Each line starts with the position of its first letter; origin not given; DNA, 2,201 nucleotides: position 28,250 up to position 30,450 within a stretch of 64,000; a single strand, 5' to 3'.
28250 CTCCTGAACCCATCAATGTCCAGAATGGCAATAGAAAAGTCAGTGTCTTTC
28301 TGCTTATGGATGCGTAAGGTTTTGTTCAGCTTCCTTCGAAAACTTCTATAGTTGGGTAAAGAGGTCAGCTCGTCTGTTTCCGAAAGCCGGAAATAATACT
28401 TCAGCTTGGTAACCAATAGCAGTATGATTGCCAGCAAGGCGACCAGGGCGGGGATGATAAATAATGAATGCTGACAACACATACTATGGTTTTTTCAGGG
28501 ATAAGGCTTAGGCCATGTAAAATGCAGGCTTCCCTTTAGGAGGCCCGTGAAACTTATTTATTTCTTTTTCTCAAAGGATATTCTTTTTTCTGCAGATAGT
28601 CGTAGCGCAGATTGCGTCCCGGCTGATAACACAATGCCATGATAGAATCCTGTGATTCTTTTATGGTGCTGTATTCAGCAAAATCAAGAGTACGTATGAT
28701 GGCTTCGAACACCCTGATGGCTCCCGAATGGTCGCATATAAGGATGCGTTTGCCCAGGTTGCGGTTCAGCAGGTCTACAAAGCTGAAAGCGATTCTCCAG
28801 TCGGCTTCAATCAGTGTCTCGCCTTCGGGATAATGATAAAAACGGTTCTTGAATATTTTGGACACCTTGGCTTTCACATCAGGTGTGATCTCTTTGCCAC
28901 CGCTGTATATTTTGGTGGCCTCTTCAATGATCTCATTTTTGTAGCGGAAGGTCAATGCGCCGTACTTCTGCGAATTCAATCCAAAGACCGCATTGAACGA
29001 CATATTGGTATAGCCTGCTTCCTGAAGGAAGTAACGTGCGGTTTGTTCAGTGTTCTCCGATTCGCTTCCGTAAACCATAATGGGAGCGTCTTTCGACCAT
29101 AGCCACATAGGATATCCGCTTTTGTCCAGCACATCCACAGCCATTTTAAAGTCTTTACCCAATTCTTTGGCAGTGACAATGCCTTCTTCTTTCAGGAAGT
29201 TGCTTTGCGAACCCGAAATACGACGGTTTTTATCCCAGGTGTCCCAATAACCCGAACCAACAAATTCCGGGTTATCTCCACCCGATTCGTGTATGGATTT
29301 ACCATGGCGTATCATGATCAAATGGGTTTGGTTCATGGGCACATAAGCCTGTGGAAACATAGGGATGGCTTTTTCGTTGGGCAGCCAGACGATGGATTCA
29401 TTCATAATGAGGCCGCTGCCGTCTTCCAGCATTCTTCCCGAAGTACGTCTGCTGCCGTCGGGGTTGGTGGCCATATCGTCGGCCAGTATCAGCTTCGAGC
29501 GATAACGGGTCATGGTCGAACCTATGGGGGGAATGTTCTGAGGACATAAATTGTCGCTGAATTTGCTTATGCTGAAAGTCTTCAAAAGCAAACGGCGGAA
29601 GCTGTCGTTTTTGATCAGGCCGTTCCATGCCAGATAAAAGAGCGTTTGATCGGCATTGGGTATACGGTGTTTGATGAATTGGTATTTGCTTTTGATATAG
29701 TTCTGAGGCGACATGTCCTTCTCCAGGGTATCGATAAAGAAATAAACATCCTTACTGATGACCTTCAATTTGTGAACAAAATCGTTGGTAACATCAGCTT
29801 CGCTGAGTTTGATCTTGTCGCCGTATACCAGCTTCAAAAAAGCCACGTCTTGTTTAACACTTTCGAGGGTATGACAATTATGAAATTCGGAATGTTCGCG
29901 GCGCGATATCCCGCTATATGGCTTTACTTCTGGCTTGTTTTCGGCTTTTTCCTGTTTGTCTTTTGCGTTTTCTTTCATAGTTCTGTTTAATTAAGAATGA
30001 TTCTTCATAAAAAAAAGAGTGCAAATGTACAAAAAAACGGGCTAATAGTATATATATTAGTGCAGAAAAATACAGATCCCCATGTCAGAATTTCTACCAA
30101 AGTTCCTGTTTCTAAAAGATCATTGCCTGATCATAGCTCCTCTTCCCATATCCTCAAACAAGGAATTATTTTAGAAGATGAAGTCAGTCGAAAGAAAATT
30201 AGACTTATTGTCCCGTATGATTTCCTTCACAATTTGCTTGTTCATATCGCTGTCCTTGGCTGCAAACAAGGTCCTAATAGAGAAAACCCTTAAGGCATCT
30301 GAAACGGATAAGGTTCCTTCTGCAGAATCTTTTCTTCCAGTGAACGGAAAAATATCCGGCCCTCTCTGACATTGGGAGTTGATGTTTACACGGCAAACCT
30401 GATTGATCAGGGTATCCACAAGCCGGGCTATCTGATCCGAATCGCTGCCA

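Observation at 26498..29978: Operon of a histidine phosphatase (novel N-domain), a degenerate membrane GGDEF protein, and a DHA2-type MFS exporter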

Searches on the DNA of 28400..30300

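Call 52: search_rna_families(source=window, start=28400, end=30300, threshold=evalue, max_evalue=5)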
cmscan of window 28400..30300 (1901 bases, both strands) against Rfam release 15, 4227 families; matches with E-value up to 5: 3.
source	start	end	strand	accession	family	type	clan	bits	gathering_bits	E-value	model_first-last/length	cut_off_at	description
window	29534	29576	+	RF00114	S15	Cis-reg; leader;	CL00121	19.1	39.5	0.16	1-117/117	no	Ribosomal S15 leader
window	30160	30213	-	RF01613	ceN109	Gene; snRNA; snoRNA; CD-box;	-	18.1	52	0.81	1-67/67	no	Nematode snoRNA ceN109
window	29033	29154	+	RF01438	S_pombe_snR35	Gene; snRNA; snoRNA; HACA-box;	CL00028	14.1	35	4.6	1-172/172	no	small nucleolar RNA snR35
